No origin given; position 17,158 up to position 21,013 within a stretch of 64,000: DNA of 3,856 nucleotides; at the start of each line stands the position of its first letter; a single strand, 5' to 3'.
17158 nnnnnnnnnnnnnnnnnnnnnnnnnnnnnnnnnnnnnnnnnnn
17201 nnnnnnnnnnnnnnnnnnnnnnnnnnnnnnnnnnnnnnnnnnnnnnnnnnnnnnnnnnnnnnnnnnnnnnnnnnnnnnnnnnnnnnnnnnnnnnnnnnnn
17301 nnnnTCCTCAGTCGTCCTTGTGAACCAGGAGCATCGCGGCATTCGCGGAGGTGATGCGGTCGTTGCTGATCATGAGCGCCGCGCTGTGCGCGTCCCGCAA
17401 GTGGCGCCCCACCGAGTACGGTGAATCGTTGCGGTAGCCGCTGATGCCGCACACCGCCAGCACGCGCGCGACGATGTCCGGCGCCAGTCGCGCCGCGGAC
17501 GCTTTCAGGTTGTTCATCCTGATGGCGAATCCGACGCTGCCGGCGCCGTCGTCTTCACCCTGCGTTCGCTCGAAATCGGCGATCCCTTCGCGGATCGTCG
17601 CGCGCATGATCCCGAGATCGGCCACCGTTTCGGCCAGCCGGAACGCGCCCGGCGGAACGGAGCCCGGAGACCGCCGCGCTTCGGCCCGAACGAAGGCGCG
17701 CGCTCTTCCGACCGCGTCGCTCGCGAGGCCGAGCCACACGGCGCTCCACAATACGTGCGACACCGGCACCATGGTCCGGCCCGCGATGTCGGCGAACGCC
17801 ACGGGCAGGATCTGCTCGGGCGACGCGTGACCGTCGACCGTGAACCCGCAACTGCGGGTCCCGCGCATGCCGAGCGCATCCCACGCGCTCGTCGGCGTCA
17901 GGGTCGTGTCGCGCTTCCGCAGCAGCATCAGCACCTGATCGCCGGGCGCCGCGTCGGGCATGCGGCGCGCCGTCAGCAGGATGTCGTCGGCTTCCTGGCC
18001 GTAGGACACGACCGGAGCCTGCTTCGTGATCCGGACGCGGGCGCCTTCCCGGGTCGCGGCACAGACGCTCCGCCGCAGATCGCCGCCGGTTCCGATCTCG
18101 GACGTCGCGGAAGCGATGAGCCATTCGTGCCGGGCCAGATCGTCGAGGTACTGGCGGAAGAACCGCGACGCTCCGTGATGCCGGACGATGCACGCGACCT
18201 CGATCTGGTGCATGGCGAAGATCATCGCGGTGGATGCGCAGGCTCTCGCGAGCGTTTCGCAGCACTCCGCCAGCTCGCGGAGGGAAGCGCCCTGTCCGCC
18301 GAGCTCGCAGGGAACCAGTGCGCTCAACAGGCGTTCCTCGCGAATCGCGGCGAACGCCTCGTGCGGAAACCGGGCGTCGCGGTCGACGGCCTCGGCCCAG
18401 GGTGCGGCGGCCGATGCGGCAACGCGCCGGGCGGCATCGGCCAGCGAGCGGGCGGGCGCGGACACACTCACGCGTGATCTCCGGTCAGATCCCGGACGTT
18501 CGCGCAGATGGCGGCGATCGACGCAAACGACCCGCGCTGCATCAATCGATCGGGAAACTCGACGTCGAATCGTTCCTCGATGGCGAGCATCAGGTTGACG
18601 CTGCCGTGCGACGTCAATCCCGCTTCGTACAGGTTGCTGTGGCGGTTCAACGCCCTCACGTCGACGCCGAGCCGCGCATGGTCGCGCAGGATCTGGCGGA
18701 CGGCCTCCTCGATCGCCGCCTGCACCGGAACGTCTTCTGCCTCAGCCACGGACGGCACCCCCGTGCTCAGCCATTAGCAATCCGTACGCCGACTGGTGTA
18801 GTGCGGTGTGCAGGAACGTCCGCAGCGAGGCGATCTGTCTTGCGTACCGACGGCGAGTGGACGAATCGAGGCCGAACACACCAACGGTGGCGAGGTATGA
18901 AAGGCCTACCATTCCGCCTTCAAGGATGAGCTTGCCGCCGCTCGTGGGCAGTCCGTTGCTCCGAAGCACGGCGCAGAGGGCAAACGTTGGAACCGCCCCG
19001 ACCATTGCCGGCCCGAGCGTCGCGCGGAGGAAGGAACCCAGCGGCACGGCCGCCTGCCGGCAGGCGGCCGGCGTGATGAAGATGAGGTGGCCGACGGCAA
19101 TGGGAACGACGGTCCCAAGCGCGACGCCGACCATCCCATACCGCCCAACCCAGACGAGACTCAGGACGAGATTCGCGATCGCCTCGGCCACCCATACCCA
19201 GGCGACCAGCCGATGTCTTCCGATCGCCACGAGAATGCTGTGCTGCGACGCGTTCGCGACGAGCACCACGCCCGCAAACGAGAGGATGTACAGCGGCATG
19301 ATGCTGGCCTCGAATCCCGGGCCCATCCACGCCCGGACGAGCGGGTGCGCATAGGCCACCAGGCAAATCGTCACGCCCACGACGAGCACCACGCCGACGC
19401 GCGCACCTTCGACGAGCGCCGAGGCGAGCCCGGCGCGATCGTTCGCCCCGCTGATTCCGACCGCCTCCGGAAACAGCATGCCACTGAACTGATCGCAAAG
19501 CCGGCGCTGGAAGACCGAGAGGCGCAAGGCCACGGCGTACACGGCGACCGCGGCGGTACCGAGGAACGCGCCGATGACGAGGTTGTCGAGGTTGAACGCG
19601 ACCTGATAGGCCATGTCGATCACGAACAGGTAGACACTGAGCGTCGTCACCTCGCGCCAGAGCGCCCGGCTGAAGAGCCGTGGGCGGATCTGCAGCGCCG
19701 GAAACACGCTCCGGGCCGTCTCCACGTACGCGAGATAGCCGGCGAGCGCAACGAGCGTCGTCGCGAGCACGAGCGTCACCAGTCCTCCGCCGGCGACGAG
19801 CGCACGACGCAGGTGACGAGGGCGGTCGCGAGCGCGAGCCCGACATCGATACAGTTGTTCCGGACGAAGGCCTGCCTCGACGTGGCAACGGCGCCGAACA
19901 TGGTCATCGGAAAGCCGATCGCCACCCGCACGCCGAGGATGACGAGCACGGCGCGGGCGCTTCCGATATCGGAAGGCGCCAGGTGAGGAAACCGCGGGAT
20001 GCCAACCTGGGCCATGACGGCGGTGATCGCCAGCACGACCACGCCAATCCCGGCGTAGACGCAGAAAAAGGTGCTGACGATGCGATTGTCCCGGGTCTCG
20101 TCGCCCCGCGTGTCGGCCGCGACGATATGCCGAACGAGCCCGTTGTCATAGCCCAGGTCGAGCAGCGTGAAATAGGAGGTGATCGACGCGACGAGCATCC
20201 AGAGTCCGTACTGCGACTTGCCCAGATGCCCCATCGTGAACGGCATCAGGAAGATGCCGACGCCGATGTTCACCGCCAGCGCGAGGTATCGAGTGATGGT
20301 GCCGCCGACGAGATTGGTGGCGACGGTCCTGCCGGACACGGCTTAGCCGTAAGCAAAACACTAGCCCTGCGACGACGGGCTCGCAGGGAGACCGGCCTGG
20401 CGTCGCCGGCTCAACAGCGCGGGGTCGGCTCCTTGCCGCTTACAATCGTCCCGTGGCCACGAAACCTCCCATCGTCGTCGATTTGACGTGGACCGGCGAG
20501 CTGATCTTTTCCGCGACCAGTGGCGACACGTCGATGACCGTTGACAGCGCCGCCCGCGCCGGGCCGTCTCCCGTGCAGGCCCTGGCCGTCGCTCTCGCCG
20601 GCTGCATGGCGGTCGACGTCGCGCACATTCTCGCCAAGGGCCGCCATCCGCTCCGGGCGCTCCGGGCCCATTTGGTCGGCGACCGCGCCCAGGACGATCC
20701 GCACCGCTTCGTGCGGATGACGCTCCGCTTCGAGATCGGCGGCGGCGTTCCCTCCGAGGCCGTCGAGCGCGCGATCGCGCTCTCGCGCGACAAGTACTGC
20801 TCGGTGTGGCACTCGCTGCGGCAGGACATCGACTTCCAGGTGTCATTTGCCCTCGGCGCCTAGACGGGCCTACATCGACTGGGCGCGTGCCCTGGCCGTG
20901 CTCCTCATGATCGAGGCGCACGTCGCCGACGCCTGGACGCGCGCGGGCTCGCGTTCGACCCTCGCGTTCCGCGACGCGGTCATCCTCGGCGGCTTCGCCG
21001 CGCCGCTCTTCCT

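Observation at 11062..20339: Operon built around a tRNA-independent aaRS-like amino acid:carrier-protein ligase, wired to a flippase, a cytoplasmic GH2 and a fused hydrolase pair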

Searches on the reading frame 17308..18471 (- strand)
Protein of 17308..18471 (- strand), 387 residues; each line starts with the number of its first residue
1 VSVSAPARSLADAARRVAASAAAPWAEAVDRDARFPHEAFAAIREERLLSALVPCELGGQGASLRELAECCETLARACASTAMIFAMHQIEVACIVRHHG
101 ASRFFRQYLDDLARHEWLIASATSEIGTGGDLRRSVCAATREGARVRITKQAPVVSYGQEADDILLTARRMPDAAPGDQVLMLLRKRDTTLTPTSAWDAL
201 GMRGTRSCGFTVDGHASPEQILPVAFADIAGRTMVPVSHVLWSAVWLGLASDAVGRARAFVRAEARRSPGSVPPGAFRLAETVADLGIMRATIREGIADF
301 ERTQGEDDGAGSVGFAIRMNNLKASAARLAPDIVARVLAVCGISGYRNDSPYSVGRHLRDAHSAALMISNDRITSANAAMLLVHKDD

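Call 4: search_protein_families(library=pfam, proteins=[window:17308-18471:-], max_evalue=0.01)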
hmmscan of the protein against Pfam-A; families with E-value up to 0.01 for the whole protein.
window:17308-18471:- (387 aa): 4 families
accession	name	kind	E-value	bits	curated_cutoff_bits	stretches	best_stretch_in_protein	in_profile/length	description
PF02771.21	Acyl-CoA_dh_N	-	3.9e-17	63.1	22.9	1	8-116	5-113/113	Acyl-CoA dehydrogenase, N-terminal domain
PF00441.29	Acyl-CoA_dh_1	-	1.3e-06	29.1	22.4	1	242-364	18-131/150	Acyl-CoA dehydrogenase, C-terminal domain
PF08028.16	Acyl-CoA_dh_2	-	1.8e-06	28.7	22.7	1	242-366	3-128/134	Acyl-CoA dehydrogenase, C-terminal domain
PF02770.24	Acyl-CoA_dh_M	-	0.00073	20.1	33.3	1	121-213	2-95/97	Acyl-CoA dehydrogenase, middle domain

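Call 5: search_protein_families(library=ncbifam, proteins=[window:17308-18471:-], max_evalue=0.01)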
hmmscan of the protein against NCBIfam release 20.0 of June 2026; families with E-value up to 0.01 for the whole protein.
window:17308-18471:- (387 aa): 16 families
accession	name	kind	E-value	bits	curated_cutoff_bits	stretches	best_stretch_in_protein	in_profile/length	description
NF049984.1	Rv1679_FadE16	equivalog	1.4e-28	100.2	600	1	20-368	10-351/371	Rv1679 family acyl-CoA dehydrogenase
NF042972.1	AcrlCoAredClosAcrC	equivalog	5.6e-17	61.5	640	1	8-210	10-211/378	acryloyl-CoA reductase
NF042439.1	SulpropCoADesulf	equivalog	5.2e-16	58.4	600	1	13-362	3-350/379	3-sulfinopropanoyl-CoA desulfinase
TIGR04022.1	sulfur_SfnB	equivalog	1.3e-15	57.2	430.9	1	12-289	12-282/391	SfnB family sulfur acquisition oxidoreductase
NF043015.1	DibenthMonoxDszC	equivalog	1.6e-15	56.8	850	1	17-272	21-287/415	dibenzothiophene monooxygenase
NF045552.1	GlutCoADH_Des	equivalog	7.8e-13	48.4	470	1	4-367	6-364/387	glutaryl-CoA dehydrogenase Acd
NF043006.1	CyhCrbnylCoADH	equivalog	8.3e-12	44.8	650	1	8-364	9-357/380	cyclohexane-1-carbonyl-CoA dehydrogenase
NF045920.1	HphnlacHdxOX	equivalog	3.6e-11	42.6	650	1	24-365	14-356/384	p-hydroxyphenylacetate 3-hydroxylase oxygenase component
TIGR03207.1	cyc_hxne_CoA_dh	equivalog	2.3e-08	33.2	575.35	1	8-203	6-200/372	cyclohexanecarboxyl-CoA dehydrogenase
NF045652.1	ProlPCPDhRedW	equivalog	3.3e-08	32.8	650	1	42-220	39-219/376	L-prolyl-[peptidyl-carrier protein] dehydrogenase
NF053553.1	prodigi_MBC_PigA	equivalog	3.6e-08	32.9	500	1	8-174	10-178/381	prodigiosin MBC biosynthesis dehydrogenase PigA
NF037942.1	ac_ACP_DH_MbtN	equivalog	1.8e-07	30.3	700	1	22-172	17-164/376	mycobactin biosynthesis acyl-ACP dehydrogenase MbtN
NF045629.1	monooxsub_HsaA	equivalog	1.6e-06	27.1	450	1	26-217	15-191/383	3-hydroxy-9,10-secoandrosta-1,3,5(10)-triene-9,17-dione monooxygenase oxygenase subunit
NF008997.0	PRK12341.1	equivalog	7.2e-06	25.3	537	1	26-362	29-356/382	acyl-CoA dehydrogenase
NF002885.1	PRK03354.1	equivalog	0.00034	19.7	540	1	27-170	30-170/378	crotonobetainyl-CoA dehydrogenase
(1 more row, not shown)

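Call 33: search_solved_structures(query=window:17308-18471:-, max_evalue=1e-10, show_alignments=1)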
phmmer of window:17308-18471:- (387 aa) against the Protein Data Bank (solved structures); distinct sequences matched with E-value up to 1e-10: 14.
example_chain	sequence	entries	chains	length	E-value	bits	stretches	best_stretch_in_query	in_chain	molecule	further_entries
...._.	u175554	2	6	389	9.7e-18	67.8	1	14-364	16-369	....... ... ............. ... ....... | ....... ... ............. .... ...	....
4o5m_A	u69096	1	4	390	5.9e-17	65.2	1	8-362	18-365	Isovaleryl-CoA dehydrogenase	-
7p98_A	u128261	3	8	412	1.8e-15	60.3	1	11-376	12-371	Short-chain acyl-CoA dehydrogenase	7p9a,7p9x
4kto_A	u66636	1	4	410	6e-15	58.6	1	10-362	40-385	isovaleryl-CoA dehydrogenase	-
8i4p_A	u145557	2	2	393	1.8e-14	57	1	9-373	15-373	Acyl-CoA dehydrogenase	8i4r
7w0j_A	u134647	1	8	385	2e-14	56.9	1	9-373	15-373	Acyl-CoA dehydrogenase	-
3pfd_A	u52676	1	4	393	9.1e-14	54.8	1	9-367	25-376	Acyl-CoA dehydrogenase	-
4doy_A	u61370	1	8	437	1.9e-13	53.7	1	16-272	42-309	Dibenzothiophene desulfurization enzyme C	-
4jek_A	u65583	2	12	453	2.1e-13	53.5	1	16-272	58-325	Dibenzothiophene desulfurization enzyme C | DszC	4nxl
3x0x_A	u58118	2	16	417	4.6e-13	52.4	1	16-272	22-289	DszC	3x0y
2dvl_A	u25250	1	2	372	5.7e-12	48.8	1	3-364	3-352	Acyl-CoA dehydrogenase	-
4m9a_A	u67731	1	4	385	1.2e-11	47.8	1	7-363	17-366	Acyl-CoA dehydrogenase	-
3m9v_A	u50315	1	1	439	1.9e-11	47.2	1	26-367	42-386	FAD-dependent oxidoreductase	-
4kcf_A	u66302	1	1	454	2.1e-11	47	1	26-367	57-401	FAD-dependent oxidoreductase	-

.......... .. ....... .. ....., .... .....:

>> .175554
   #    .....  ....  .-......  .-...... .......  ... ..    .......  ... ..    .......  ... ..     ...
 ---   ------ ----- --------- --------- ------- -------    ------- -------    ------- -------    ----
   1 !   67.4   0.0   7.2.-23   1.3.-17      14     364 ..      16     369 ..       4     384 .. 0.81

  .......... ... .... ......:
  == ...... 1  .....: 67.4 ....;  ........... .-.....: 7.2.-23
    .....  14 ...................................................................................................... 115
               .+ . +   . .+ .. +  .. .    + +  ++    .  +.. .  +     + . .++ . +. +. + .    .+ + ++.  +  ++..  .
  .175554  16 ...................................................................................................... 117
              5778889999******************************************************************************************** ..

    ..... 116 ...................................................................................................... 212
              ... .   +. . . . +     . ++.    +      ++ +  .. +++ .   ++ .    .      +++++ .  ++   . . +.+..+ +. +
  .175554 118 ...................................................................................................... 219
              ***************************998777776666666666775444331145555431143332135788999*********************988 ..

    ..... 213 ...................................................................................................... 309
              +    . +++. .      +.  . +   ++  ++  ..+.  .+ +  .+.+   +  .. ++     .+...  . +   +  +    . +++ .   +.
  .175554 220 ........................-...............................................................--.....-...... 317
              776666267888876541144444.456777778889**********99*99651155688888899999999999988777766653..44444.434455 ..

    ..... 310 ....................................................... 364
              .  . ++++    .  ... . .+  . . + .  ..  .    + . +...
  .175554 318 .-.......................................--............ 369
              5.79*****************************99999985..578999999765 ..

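Call 64: search_solved_structures(query=window:17308-18471:-, max_evalue=0.0001)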
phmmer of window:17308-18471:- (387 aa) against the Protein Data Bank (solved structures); distinct sequences matched with E-value up to 0.0001: 48.
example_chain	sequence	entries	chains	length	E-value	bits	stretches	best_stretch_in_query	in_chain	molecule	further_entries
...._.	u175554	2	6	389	9.7e-18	67.8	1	14-364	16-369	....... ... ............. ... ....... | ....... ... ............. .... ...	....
4o5m_A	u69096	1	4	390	5.9e-17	65.2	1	8-362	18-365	Isovaleryl-CoA dehydrogenase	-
7p98_A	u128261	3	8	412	1.8e-15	60.3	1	11-376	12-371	Short-chain acyl-CoA dehydrogenase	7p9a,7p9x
4kto_A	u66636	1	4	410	6e-15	58.6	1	10-362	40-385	isovaleryl-CoA dehydrogenase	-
8i4p_A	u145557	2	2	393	1.8e-14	57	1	9-373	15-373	Acyl-CoA dehydrogenase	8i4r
7w0j_A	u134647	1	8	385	2e-14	56.9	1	9-373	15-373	Acyl-CoA dehydrogenase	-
3pfd_A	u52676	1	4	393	9.1e-14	54.8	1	9-367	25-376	Acyl-CoA dehydrogenase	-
4doy_A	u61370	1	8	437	1.9e-13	53.7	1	16-272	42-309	Dibenzothiophene desulfurization enzyme C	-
4jek_A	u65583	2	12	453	2.1e-13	53.5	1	16-272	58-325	Dibenzothiophene desulfurization enzyme C | DszC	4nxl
3x0x_A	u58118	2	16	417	4.6e-13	52.4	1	16-272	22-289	DszC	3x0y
2dvl_A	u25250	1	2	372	5.7e-12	48.8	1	3-364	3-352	Acyl-CoA dehydrogenase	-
4m9a_A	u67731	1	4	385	1.2e-11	47.8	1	7-363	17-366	Acyl-CoA dehydrogenase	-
3m9v_A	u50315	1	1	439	1.9e-11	47.2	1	26-367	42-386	FAD-dependent oxidoreductase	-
4kcf_A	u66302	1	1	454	2.1e-11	47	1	26-367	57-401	FAD-dependent oxidoreductase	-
5z8t_A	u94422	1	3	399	1e-10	44.7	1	20-229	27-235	Acyl-CoA dehydrogenase type 2 domain protein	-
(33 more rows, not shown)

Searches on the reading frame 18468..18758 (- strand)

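Call 4: search_protein_families(library=pfam, proteins=[window:18468-18758:-], max_evalue=0.01)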
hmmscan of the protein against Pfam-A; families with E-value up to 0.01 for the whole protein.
window:18468-18758:- (96 aa): 1 family
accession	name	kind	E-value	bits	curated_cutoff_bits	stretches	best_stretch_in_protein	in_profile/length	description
PF00550.31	PP-binding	-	4.6e-08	33.6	20.8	1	29-83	10-65/67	Phosphopantetheine attachment site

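Call 5: search_protein_families(library=ncbifam, proteins=[window:18468-18758:-], max_evalue=0.01)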
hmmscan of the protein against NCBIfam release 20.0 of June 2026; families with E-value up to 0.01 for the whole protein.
window:18468-18758:- (96 aa): 9 families
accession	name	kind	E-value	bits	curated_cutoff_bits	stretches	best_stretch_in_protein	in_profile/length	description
NF005480.0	PRK07081.1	equivalog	1.6e-27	95.2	72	1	17-93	2-78/83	acyl carrier protein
NF058660.1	cispen_ACP_AmcB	equivalog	8.1e-08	32.3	80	1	16-92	2-79/80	cispentacin biosynthesis acyl carrier protein AmcB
NF003464.0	PRK05087.1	equivalog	3e-06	27.1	68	1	16-91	3-77/78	D-alanine--poly(phosphoribitol) ligase subunit DltC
NF002149.0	PRK00982.1-3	equivalog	9.8e-06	25.4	106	1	15-71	3-58/78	acyl carrier protein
NF002148.0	PRK00982.1-2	subfamily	3.2e-05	23.7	71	1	14-71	3-59/79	acyl carrier protein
TIGR01688.1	dltC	equivalog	9.4e-05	22.4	52.35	1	36-84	18-67/73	D-alanine--poly(phosphoribitol) ligase subunit 2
NF004533.0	PRK05883.1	equivalog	0.00014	21.7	72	1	2-70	10-77/100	acyl carrier protein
NF002151.0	PRK00982.1-5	equivalog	0.00017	21.7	92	1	15-71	3-58/78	acyl carrier protein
TIGR00517.1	acyl_carrier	equivalog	0.00033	20.5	70.45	1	15-71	3-58/77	acyl carrier protein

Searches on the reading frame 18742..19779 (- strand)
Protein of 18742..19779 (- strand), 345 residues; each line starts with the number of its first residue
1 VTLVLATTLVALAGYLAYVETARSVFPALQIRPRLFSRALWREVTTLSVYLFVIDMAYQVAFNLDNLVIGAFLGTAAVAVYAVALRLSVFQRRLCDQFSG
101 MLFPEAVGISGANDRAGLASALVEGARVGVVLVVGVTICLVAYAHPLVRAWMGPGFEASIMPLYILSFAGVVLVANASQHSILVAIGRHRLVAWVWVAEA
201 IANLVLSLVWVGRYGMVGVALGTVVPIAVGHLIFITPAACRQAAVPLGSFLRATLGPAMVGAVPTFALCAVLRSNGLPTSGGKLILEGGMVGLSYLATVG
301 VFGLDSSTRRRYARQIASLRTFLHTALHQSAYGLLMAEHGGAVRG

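Call 4: search_protein_families(library=pfam, proteins=[window:18742-19779:-], max_evalue=0.01)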
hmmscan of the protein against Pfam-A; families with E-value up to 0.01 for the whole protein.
window:18742-19779:- (345 aa): 2 families
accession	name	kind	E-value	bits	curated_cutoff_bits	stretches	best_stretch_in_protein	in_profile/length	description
PF13440.11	Polysacc_synt_3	-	7.9e-09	35.6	23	1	28-157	160-289/293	Polysaccharide biosynthesis protein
PF01943.22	Polysacc_synt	-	1.3e-05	25.2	28.2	1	5-89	171-252/274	Polysaccharide biosynthesis protein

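Call 5: search_protein_families(library=ncbifam, proteins=[window:18742-19779:-], max_evalue=0.01)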
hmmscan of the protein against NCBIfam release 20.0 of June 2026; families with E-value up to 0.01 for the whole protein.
window:18742-19779:- (345 aa): 2 families
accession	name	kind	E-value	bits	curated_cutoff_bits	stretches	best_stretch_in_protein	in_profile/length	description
NF007773.0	PRK10459.1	equivalog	2.3e-06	26.9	273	1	49-225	214-389/492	MOP flippase family protein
NF047674.1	TeichurnBiosyTuaB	equivalog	2.1e-05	23.7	580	1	36-217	202-382/469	teichuronic acid biosynthesis protein TuaB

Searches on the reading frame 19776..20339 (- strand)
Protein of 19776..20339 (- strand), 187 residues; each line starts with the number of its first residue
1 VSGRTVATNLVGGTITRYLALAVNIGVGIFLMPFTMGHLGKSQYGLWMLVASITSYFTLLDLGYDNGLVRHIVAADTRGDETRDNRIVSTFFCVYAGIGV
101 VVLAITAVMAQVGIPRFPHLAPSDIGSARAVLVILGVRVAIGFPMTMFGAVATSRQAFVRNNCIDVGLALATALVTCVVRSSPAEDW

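Call 4: search_protein_families(library=pfam, proteins=[window:19776-20339:-], max_evalue=0.01)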
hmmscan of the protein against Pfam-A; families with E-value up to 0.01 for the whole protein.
window:19776-20339:- (187 aa): 2 families
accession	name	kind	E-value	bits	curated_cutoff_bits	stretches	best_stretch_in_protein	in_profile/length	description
PF05425.18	CopD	-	0.00077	20.2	32.1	1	22-109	18-105/105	Copper resistance protein D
PF01943.22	Polysacc_synt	-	0.0017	18.3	28.2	1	23-112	14-102/274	Polysaccharide biosynthesis protein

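Call 5: search_protein_families(library=ncbifam, proteins=[window:19776-20339:-], max_evalue=0.01)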
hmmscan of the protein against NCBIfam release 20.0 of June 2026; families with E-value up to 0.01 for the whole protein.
window:19776-20339:- (187 aa): 1 family
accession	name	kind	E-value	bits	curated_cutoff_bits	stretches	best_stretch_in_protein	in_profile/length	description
NF041503.1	WZX_like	subfamily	6.8e-09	35.3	300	1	18-72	3-57/429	O-unit flippase-like protein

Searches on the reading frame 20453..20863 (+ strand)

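Call 18: search_protein_families(library=pfam, proteins=[window:20453-20863:+], max_evalue=0.001)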
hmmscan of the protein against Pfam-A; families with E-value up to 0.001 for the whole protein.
window:20453-20863:+ (136 aa): 1 family
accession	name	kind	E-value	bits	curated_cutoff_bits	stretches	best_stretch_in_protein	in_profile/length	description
PF02566.24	OsmC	-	2.6e-16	60.3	27.5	1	37-130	5-99/100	OsmC-like protein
